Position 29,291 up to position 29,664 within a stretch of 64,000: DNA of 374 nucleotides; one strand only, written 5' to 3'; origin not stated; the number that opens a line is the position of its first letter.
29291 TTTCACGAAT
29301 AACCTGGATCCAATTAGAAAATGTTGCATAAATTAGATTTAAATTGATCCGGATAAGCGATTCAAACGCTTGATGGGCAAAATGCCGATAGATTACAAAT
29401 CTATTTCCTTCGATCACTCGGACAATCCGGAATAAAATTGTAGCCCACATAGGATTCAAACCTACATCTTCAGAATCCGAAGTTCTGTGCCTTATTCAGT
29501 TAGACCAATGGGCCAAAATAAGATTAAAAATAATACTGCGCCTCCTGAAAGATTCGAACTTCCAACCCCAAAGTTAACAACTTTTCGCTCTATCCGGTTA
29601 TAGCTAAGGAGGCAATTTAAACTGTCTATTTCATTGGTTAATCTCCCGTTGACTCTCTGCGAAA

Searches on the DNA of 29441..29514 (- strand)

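Call 57: build_rna_model(alignment_id=A2, structure=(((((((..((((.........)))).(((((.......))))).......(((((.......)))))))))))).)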
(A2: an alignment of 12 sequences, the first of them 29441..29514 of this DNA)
Model R1 built from alignment A2 (12 sequences, 76 columns); structure: as given.
model positions 74; base pairs 21; branch points 2; effective number of sequences 3.61; information 0.763 bits per position. Calibrated on 0.2 Mb of random sequence (short: E-values are rough).
structure used (alignment columns):
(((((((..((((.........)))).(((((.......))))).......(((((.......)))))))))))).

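Call 58: search_with_rna_model(model_id=R1, sources=[window, L002, L003, L006, L008, L009, L012, L013, L016, L017, L018, L020, L021, L067, L089, L100], max_evalue=0.01, make_alignment=true)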
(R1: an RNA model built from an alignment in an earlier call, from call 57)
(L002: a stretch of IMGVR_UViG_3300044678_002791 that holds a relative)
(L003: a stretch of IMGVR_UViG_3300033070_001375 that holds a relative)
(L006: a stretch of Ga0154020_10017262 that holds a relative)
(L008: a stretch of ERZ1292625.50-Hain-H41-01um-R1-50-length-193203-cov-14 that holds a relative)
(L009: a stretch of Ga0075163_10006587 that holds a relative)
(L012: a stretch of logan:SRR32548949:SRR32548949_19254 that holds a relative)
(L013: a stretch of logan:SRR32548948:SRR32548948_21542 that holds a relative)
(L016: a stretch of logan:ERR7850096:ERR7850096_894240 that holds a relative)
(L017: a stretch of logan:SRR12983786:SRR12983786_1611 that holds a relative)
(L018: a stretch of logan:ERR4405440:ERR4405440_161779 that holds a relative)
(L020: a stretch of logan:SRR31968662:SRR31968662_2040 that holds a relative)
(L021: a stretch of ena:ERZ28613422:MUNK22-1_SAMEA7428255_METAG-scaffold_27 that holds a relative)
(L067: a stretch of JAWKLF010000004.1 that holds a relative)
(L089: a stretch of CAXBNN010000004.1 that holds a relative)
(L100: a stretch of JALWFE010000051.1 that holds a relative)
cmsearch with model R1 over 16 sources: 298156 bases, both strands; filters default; matches with E-value up to 0.01: 166.
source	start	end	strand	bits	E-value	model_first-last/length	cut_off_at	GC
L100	3608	3681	+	91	3.5e-22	1-74/74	no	0.55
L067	4814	4887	-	87.6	3.1e-21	1-74/74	no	0.46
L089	4161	4234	+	85.5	1.2e-20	1-74/74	no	0.45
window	29441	29514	-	84.3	2.5e-20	1-74/74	no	0.45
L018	14073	14148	+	83.1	5.5e-20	1-74/74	no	0.46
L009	7986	8059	+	83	5.9e-20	1-74/74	no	0.43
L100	3518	3591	+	82.5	8.1e-20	1-74/74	no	0.55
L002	12813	12886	+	81.6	1.4e-19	1-74/74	no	0.46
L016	16713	16786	+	77.4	2e-18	1-74/74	no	0.53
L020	5939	6012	+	76.9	2.8e-18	1-74/74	no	0.53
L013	8446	8519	+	73.9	1.9e-17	1-74/74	no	0.41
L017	19777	19850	+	72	6.3e-17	1-74/74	no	0.51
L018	4638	4711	+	72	6.6e-17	1-74/74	no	0.41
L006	4800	4872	+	71.6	8e-17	1-74/74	no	0.49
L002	5194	5266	+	70.6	1.5e-16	1-74/74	no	0.42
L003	8008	8081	+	68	8.3e-16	1-74/74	no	0.45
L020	12229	12300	+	67.2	1.3e-15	1-74/74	no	0.5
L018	13248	13322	+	61.8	4.2e-14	1-74/74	no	0.48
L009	5854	5927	+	60.7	8.5e-14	1-74/74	no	0.47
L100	3988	4069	+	57.5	6.6e-13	1-74/74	no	0.51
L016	374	445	+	57.4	7e-13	1-74/74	no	0.38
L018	14464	14535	+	56.8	1e-12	1-74/74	no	0.53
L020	3562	3634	+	56.4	1.4e-12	1-74/74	no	0.52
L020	2839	2912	+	56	1.7e-12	1-74/74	no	0.51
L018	2825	2898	+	56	1.7e-12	1-74/74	no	0.54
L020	4792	4864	+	55.9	1.8e-12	1-74/74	no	0.4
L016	13336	13408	+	54.7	3.8e-12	1-74/74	no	0.49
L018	19113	19184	+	54.7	4e-12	1-74/74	no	0.5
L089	4524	4617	+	54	6.1e-12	1-74/74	no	0.49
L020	1291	1364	+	53.9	6.7e-12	1-74/74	no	0.51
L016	13196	13269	+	53.3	9.6e-12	1-74/74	no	0.51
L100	3803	3883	+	52.9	1.2e-11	1-74/74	no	0.54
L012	5867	5940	+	52.6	1.5e-11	1-74/74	no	0.49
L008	12412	12486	+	52.3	1.9e-11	1-74/74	no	0.45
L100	4182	4262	+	51.7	2.7e-11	1-74/74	no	0.53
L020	1714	1787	+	51.6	2.8e-11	1-74/74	no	0.53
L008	4207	4279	+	51.6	2.9e-11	1-74/74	no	0.53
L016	15530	15604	+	51.2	3.7e-11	1-74/74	no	0.49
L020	3889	3961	+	50.5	5.6e-11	1-74/74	no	0.48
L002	11005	11077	+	50.5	5.8e-11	1-74/74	no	0.42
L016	16627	16699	+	50.3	6.6e-11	1-74/74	no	0.4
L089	4907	5000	+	50.2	7e-11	1-74/74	no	0.51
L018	15154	15225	+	49.8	8.8e-11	1-74/74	no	0.54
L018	12693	12765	+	49.7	9.7e-11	1-74/74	no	0.48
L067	5748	5821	+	49.5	1.1e-10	1-74/74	no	0.55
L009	7510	7580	+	49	1.5e-10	1-74/74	no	0.45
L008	8899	8971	+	48.7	1.8e-10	1-74/74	no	0.45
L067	1198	1274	-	48.5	2e-10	1-74/74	no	0.48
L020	194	267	+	48.4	2.1e-10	1-74/74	no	0.46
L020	2220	2293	+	48.4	2.2e-10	1-74/74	no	0.51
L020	5137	5210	+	48.3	2.4e-10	1-74/74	no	0.54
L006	5032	5106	+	47.8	3.1e-10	1-74/74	no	0.47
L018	2735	2809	+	47.5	3.9e-10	1-74/74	no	0.52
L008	6936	7007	+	47.5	4e-10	1-74/74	no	0.47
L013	3928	4000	+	47.4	4.1e-10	1-74/74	no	0.48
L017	16785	16856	+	47.4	4.1e-10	1-74/74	no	0.5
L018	1189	1260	+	47.4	4.1e-10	1-74/74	no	0.51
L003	11542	11613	+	47.4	4.2e-10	1-74/74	no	0.51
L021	9693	9768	+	47.2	4.8e-10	1-74/74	no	0.47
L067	832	906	-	47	5.2e-10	1-74/74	no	0.51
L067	1923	1997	-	47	5.2e-10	1-74/74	no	0.51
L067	2286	2360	-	47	5.2e-10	1-74/74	no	0.51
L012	4711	4783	+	47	5.4e-10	1-74/74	no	0.41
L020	1381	1455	+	47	5.5e-10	1-74/74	no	0.55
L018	15836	15910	+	46.9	5.6e-10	1-74/74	no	0.48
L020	3111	3183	+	46.9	5.8e-10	1-74/74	no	0.56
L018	6564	6636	+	46.7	6.4e-10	1-74/74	no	0.63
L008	5766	5838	+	46.5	7.3e-10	1-74/74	no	0.48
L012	5299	5373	+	46.4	7.8e-10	1-74/74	no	0.44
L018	2283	2354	+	46.1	9.2e-10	1-74/74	no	0.54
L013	7060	7134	+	46.1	9.5e-10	1-74/74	no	0.49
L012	2397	2469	+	46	1e-09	1-74/74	no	0.48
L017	17555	17626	+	45.5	1.4e-09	1-74/74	no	0.44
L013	19325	19399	+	45.4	1.5e-09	1-74/74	no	0.44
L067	5064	5139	-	45.3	1.6e-09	1-74/74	no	0.47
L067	4898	4974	-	45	1.9e-09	1-74/74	no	0.49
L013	6289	6359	+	44.8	2.1e-09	1-74/74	no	0.49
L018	2399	2470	+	44.6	2.5e-09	1-74/74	no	0.56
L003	15480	15553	+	44.4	2.9e-09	1-74/74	no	0.42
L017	19303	19376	+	44.3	3e-09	1-74/74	no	0.54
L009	8607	8676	+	44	3.5e-09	1-74/74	no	0.49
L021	14898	14970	+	43.7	4.2e-09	1-74/74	no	0.34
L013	14985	15056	+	43.6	4.7e-09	1-74/74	no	0.43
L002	9606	9677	+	43.4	5.3e-09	1-74/74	no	0.5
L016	15455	15526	+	43.4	5.3e-09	1-74/74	no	0.54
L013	1421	1494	+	43.4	5.3e-09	1-74/74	no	0.51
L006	1705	1777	+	42.9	7.5e-09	1-74/74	no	0.45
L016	13912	13984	+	42.8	7.9e-09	1-74/74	no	0.44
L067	3376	3450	-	42.5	9.1e-09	1-74/74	no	0.51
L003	12906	12978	+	42.4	9.7e-09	1-74/74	no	0.42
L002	11724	11797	+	42.4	9.9e-09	1-74/74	no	0.45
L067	2650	2723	-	42.4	1e-08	1-74/74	no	0.49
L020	1032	1105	+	42.1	1.2e-08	1-74/74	no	0.38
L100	3317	3387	+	41.8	1.4e-08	1-74/74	no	0.62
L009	7218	7291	+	41.3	2.1e-08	1-74/74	no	0.57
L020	9430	9502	+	40.8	2.7e-08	1-74/74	no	0.41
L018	15550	15620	+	40.5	3.4e-08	1-74/74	no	0.41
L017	18829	18902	+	40.3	3.7e-08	1-74/74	no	0.55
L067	4450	4525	-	39.9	4.9e-08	1-74/74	no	0.5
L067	3013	3088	-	39.5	6.3e-08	1-74/74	no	0.5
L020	9081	9154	+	39.5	6.4e-08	1-74/74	no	0.57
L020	3975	4048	+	39.3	7.1e-08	1-74/74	no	0.47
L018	15341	15411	+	39.2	7.5e-08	1-74/74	no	0.48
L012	6907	6978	+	39.1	8.4e-08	1-74/74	no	0.42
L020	3738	3810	+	38.7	1.1e-07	1-74/74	no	0.52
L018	12830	12901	+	38.6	1.1e-07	1-74/74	no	0.53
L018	16572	16643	+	38.6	1.2e-07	1-74/74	no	0.46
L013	7193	7262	+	38.4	1.3e-07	1-74/74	no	0.47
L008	8980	9068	+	38.3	1.4e-07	1-74/74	no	0.54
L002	14054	14126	+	37.6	2.1e-07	1-74/74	no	0.4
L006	7758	7826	+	36.5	4.3e-07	1-74/74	no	0.51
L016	14866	14948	+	36.3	4.8e-07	1-74/74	no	0.51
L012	5220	5291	+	35.8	6.8e-07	1-74/74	no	0.44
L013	4436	4511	+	35.7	7.1e-07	1-74/74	no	0.42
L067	4093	4165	-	35.5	7.9e-07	1-74/74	no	0.51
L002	9330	9424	+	35.3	9e-07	1-74/74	no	0.34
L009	8920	8994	+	34.9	1.2e-06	1-74/74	no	0.41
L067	1560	1635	-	34.8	1.3e-06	1-74/74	no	0.5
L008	7870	7956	+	34.8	1.3e-06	1-74/74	no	0.51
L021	7921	7989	+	34.7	1.4e-06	1-74/74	no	0.38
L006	2929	3001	+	34.5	1.5e-06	1-74/74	no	0.41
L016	13094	13187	+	33.7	2.6e-06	1-74/74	no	0.44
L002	9756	9820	+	33.6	2.7e-06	1-74/74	no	0.51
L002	12610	12678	+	32.9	4.2e-06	1-74/74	no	0.39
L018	4102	4184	+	32.9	4.4e-06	1-74/74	no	0.53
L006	7847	7917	+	32.7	4.9e-06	1-74/74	no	0.46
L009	4991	5060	+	32.6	5.1e-06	1-74/74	no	0.5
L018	2561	2633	+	32.4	5.9e-06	1-74/74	no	0.52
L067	4983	5055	-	32.2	6.7e-06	1-74/74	no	0.48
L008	11927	11995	+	32.1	7.2e-06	1-74/74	no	0.48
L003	13779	13852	+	31.8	8.5e-06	1-74/74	no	0.53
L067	3737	3810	-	31.3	1.2e-05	1-74/74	no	0.5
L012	4952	5027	+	30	2.7e-05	1-74/74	no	0.57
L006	5394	5459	+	29.5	3.7e-05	1-74/74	no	0.41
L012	6288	6373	+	29.4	4e-05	1-74/74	no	0.51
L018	5496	5578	+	28.6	6.5e-05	1-74/74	no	0.54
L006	1843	1919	+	28.5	6.9e-05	1-74/74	no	0.45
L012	4795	4886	+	27.7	0.00012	1-74/74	no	0.48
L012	13674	13761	+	27.3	0.00015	1-74/74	no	0.47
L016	13506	13578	+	27.1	0.00018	1-74/74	no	0.48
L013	2528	2621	+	27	0.00019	1-74/74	no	0.39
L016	15683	15757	+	26.9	0.0002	1-74/74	no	0.43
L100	3434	3498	+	25.9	0.00038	1-74/74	no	0.55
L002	11883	11968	+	25.8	0.0004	1-74/74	no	0.55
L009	3601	3684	+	25.7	0.00041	1-74/74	no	0.56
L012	12629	12700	+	25.2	0.00056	1-74/74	no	0.42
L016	14529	14589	+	25.2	0.00058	1-74/74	no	0.43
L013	18322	18397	+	25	0.00065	1-74/74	no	0.47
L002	12425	12486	+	25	0.00065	1-74/74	no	0.52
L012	6575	6654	+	25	0.00066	1-74/74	no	0.52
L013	2927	2997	+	24.9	0.00072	1-74/74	no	0.59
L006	7514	7595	+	24.1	0.0012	1-74/74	no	0.56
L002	11155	11220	+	23.6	0.0016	6-68/74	no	0.47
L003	12141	12220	+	23.4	0.0018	1-74/74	no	0.43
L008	3959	4029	+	23.1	0.0022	1-74/74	no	0.49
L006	5229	5308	+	23.1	0.0022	1-74/74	no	0.52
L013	4294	4357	+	21.7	0.0054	1-74/74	no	0.45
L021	15047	15109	+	21.5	0.006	1-74/74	no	0.43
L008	4841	4925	+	21.2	0.0073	1-74/74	no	0.47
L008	12619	12700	+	21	0.0082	1-74/74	no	0.41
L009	8773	8835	+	20.9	0.0088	1-74/74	no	0.57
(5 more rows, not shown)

Alignment A3: 150 matches aligned to the model, 179 columns, each read 5' to 3' on its own strand. Consensus structure (alignment columns), stored with it:
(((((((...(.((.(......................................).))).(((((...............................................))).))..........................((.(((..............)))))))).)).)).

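Call 63: search_dna_similar(query=window:29441-29514:-, collection=phages, mode=distant, max_evalue=0.001, max_rows=25)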
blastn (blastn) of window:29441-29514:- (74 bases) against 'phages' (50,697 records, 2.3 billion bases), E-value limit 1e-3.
No match.

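Call 72: build_rna_model(alignment_id=A3)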
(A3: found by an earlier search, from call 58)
Model R2 built from alignment A3 (150 sequences, 179 columns); structure: stored with the alignment.
model positions 74; base pairs 21; branch points 2; effective number of sequences 23.48; information 0.763 bits per position. Calibrated on 0.2 Mb of random sequence (short: E-values are rough).
structure used (alignment columns):
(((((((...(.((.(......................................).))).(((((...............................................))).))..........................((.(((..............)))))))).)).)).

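Call 75: search_with_rna_model(model_id=R2, sources=[window, L002, L003, L006, L008, L009, L012, L013, L016, L017, L018, L020, L021], max_evalue=0.000001, make_alignment=true)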
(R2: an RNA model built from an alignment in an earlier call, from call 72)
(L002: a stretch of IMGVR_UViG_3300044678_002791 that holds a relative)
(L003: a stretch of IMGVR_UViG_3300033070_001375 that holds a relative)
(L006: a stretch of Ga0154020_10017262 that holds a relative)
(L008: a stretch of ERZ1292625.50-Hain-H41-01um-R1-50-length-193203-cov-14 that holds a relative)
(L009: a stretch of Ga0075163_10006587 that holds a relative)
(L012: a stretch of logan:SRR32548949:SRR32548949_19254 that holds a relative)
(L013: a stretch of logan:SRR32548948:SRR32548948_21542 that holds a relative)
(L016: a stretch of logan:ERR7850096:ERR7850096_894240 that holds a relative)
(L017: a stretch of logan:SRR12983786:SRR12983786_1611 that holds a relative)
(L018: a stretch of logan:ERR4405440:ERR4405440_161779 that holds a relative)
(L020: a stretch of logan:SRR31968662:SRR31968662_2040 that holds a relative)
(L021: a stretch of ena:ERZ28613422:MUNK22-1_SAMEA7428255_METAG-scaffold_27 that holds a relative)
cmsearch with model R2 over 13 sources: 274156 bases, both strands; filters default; matches with E-value up to 0.000001: 174.
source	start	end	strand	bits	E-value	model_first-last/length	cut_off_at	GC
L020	5939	6012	+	83.8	2.3e-20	1-74/74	no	0.53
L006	4800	4872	+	80.5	1.8e-19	1-74/74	no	0.49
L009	5854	5927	+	78.5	6.8e-19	1-74/74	no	0.47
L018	13248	13322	+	75.7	4e-18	1-74/74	no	0.48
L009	7986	8059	+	75.1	6e-18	1-74/74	no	0.43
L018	4638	4711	+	74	1.2e-17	1-74/74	no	0.41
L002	5194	5266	+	73.9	1.3e-17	1-74/74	no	0.42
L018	14073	14148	+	73.3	1.9e-17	1-74/74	no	0.46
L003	8008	8081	+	72.8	2.5e-17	1-74/74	no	0.45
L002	12813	12886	+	70.6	1e-16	1-74/74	no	0.46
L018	19113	19184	+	70.2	1.3e-16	1-74/74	no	0.5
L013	8446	8519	+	69.7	1.9e-16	1-74/74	no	0.41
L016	13336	13408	+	69.6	2e-16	1-74/74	no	0.49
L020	2220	2293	+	68.3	4.7e-16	1-74/74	no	0.51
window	29441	29514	-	67.9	5.9e-16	1-74/74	no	0.45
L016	13196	13269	+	67.5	7.8e-16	1-74/74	no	0.51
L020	3562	3634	+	67.3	8.7e-16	1-74/74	no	0.52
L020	3889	3961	+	67.3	8.8e-16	1-74/74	no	0.48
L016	16627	16699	+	67.1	1e-15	1-74/74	no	0.4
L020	4792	4864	+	66.7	1.3e-15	1-74/74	no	0.4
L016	374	445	+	66.3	1.7e-15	1-74/74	no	0.38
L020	12229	12300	+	66.1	1.9e-15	1-74/74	no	0.5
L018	1189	1260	+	66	2.1e-15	1-74/74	no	0.51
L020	1291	1364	+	65.9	2.1e-15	1-74/74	no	0.51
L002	11005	11077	+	65.9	2.2e-15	1-74/74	no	0.42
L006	5032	5106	+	65.6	2.6e-15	1-74/74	no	0.47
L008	4207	4279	+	64.6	5.1e-15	1-74/74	no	0.53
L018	14464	14535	+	64.4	5.9e-15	1-74/74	no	0.53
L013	7060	7134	+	64.1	7.2e-15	1-74/74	no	0.49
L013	3928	4000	+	63.7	8.7e-15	1-74/74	no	0.48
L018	6564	6636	+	63.7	9.1e-15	1-74/74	no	0.63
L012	4711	4783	+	63.6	9.8e-15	1-74/74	no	0.41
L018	15836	15910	+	63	1.4e-14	1-74/74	no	0.48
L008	12412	12486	+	63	1.4e-14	1-74/74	no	0.45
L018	2825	2898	+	62.9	1.5e-14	1-74/74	no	0.54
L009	7510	7580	+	62.4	2e-14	1-74/74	no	0.45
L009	8605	8678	+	62.4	2.1e-14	1-74/74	no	0.5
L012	2397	2469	+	62.4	2.1e-14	1-74/74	no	0.48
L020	1381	1455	+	62.4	2.1e-14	1-74/74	no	0.55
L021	14898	14970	+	62.1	2.6e-14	1-74/74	no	0.34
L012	5299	5373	+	61.9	2.9e-14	1-74/74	no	0.44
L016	16713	16786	+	61.8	3e-14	1-74/74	no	0.53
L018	15154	15225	+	61.8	3.1e-14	1-74/74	no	0.54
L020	2839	2912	+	61.3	4.3e-14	1-74/74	no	0.51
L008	8899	8971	+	61.2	4.5e-14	1-74/74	no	0.45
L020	3111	3183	+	61.1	4.9e-14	1-74/74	no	0.56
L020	1714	1787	+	60.8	5.7e-14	1-74/74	no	0.53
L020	9430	9502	+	60.8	5.9e-14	1-74/74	no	0.41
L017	18829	18902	+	60.7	6.3e-14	1-74/74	no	0.55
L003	11542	11613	+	60.5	7.1e-14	1-74/74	no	0.51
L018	2735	2809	+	60.4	7.3e-14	1-74/74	no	0.52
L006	1705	1777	+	60.4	7.5e-14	1-74/74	no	0.45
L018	12693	12765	+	60.3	7.9e-14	1-74/74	no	0.48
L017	16785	16856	+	60.1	9e-14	1-74/74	no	0.5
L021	7921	7993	+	60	9.4e-14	1-74/74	no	0.38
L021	9693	9768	+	60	9.8e-14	1-74/74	no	0.47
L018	2283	2354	+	59.9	1.1e-13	1-74/74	no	0.54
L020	194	267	+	59.8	1.1e-13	1-74/74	no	0.46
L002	9606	9677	+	59.3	1.6e-13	1-74/74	no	0.5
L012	5867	5940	+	59.2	1.6e-13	1-74/74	no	0.49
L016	15530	15604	+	58.9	1.9e-13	1-74/74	no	0.49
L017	17555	17626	+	58.9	1.9e-13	1-74/74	no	0.44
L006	5391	5462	+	58.8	2.1e-13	1-74/74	no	0.42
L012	6907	6978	+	58.8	2.1e-13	1-74/74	no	0.42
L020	1032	1105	+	58.4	2.7e-13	1-74/74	no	0.38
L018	12830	12901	+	58.4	2.8e-13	1-74/74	no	0.53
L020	5137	5210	+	58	3.4e-13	1-74/74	no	0.54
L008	5766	5838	+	58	3.5e-13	1-74/74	no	0.48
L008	11146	11218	+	57.9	3.8e-13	1-74/74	no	0.42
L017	19303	19376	+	57.5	4.9e-13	1-74/74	no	0.54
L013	19325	19399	+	57.2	5.8e-13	1-74/74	no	0.44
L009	7218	7291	+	57.1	6.4e-13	1-74/74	no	0.57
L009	8920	8994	+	57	6.5e-13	1-74/74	no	0.41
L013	8650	8721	+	56.6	8.3e-13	1-74/74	no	0.4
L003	15480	15553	+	56.6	8.6e-13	1-74/74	no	0.42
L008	8980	9068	+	56.2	1.1e-12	1-74/74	no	0.54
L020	3738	3810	+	56.2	1.1e-12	1-74/74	no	0.52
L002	12609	12679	+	55.6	1.6e-12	1-74/74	no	0.38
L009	4990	5061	+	55.6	1.6e-12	1-74/74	no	0.5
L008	6936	7007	+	55.6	1.7e-12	1-74/74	no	0.47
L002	10538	10611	+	55.3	2e-12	1-74/74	no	0.47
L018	2399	2470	+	55.2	2.1e-12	1-74/74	no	0.56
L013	1421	1494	+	55.2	2.1e-12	1-74/74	no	0.51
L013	6289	6359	+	55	2.4e-12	1-74/74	no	0.49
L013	14985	15056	+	54.9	2.5e-12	1-74/74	no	0.43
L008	7870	7956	+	54.9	2.5e-12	1-74/74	no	0.51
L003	12906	12978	+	54.8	2.6e-12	1-74/74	no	0.42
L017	19777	19850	+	54.7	2.9e-12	1-74/74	no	0.51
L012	3497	3570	+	54.4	3.5e-12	1-74/74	no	0.49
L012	5055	5127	+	54.3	3.9e-12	1-74/74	no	0.47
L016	13912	13984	+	54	4.7e-12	1-74/74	no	0.44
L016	14866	14948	+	53.4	6.5e-12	1-74/74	no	0.51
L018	4102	4184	+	53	8.5e-12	1-74/74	no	0.53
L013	4436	4511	+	53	8.7e-12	1-74/74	no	0.42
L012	5220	5291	+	52.8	9.9e-12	1-74/74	no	0.44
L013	2741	2822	+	52.7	1.1e-11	1-74/74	no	0.49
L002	14054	14126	+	52.6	1.1e-11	1-74/74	no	0.4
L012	13590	13663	+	52.5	1.2e-11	1-74/74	no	0.43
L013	7193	7262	+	52.4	1.3e-11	1-74/74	no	0.47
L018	9516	9586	+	52.1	1.6e-11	1-74/74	no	0.45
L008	8310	8382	+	51.8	1.9e-11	1-74/74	no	0.47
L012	6288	6373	+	51.8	1.9e-11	1-74/74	no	0.51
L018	15550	15620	+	51.8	1.9e-11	1-74/74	no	0.41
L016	15455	15526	+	51.7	2e-11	1-74/74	no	0.54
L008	13539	13612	+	51.6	2.1e-11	1-74/74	no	0.46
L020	3975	4048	+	50.7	3.7e-11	1-74/74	no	0.47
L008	11927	11995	+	50.7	3.8e-11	1-74/74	no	0.48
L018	16572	16643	+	50.5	4.3e-11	1-74/74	no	0.46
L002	11150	11226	+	50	5.9e-11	1-74/74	no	0.51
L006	7756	7828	+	49.5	8.5e-11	1-74/74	no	0.51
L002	11724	11797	+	49.4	8.6e-11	1-74/74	no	0.45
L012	9397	9468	+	49.4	8.9e-11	1-74/74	no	0.47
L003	13479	13549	+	49.2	1e-10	1-74/74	no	0.46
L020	9081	9154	+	49.1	1.1e-10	1-74/74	no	0.57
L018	11322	11397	+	48.6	1.5e-10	1-74/74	no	0.51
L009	3601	3684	+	48.5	1.6e-10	1-74/74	no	0.56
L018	15341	15411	+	48.3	1.7e-10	1-74/74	no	0.48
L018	2561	2633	+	48.2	1.9e-10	1-74/74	no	0.52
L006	1939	2015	+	47.4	3.2e-10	1-74/74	no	0.44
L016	13506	13578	+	46.9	4.3e-10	1-74/74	no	0.48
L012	3363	3437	+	46.8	4.5e-10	1-74/74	no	0.43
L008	8214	8285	+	46.6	5.2e-10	1-74/74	no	0.39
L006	1843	1919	+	46.5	5.6e-10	1-74/74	no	0.45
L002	9012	9095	+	46.4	6e-10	1-74/74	no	0.5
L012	12628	12701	+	46.1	7.1e-10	1-74/74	no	0.41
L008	9814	9886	+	45.8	8.7e-10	1-74/74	no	0.52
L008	4841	4925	+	45.8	8.9e-10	1-74/74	no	0.47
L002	11883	11968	+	45.7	9.6e-10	1-74/74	no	0.55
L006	2929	3001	+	45.2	1.3e-09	1-74/74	no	0.41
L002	9330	9424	+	44.9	1.6e-09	1-74/74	no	0.34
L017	18747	18818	+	44.8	1.7e-09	1-74/74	no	0.53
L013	4267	4357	+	44.7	1.8e-09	1-74/74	no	0.51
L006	7847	7917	+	44.6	1.9e-09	1-74/74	no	0.46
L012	4952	5027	+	44.5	2e-09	1-74/74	no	0.57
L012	13674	13761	+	43.8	3.2e-09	1-74/74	no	0.47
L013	18322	18397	+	43.6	3.6e-09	1-74/74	no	0.47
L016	13094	13187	+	43.1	5.1e-09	1-74/74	no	0.44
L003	12330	12414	+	42.6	7e-09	1-74/74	no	0.47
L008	2233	2322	+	42.4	7.8e-09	1-74/74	no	0.46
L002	12420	12491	+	42.3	8.1e-09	1-74/74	no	0.54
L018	7519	7590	+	42.1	9.6e-09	1-74/74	no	0.6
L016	16971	17059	+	41.1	1.8e-08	1-74/74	no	0.45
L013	4066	4143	+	40.8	2.2e-08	1-74/74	no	0.49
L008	4608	4681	+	40.2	3.3e-08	1-74/74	no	0.5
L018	5496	5578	+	40.1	3.4e-08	1-74/74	no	0.54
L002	9756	9820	+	40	3.7e-08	1-74/74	no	0.51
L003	13779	13852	+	40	3.7e-08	1-74/74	no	0.53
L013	1067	1140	+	40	3.7e-08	1-74/74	no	0.49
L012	9837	9909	+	39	6.7e-08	1-74/74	no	0.47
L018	12981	13052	+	39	6.9e-08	1-74/74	no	0.57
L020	3196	3267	+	39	6.9e-08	1-74/74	no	0.54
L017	19127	19211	+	38.8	7.9e-08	1-74/74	no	0.58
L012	13824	13894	+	38.3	1.1e-07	1-74/74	no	0.49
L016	15683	15757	+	38.3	1.1e-07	1-74/74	no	0.43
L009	7023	7105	+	38.1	1.2e-07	1-74/74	no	0.52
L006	4946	5019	+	38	1.3e-07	1-74/74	no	0.53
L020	13873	13967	+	37.6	1.7e-07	1-74/74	no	0.47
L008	3959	4029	+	37.5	1.9e-07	1-74/74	no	0.49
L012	4329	4411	+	37.5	1.9e-07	1-74/74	no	0.4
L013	1347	1414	+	36.7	3.1e-07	1-74/74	no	0.49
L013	2635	2726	+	35.9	5e-07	1-74/74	no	0.5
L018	16726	16812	+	35.9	5.1e-07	1-74/74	no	0.49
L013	2528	2621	+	35.5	6.8e-07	1-74/74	no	0.39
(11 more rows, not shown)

Alignment A5: 150 matches aligned to the model, 170 columns, each read 5' to 3' on its own strand. Consensus structure (alignment columns), stored with it:
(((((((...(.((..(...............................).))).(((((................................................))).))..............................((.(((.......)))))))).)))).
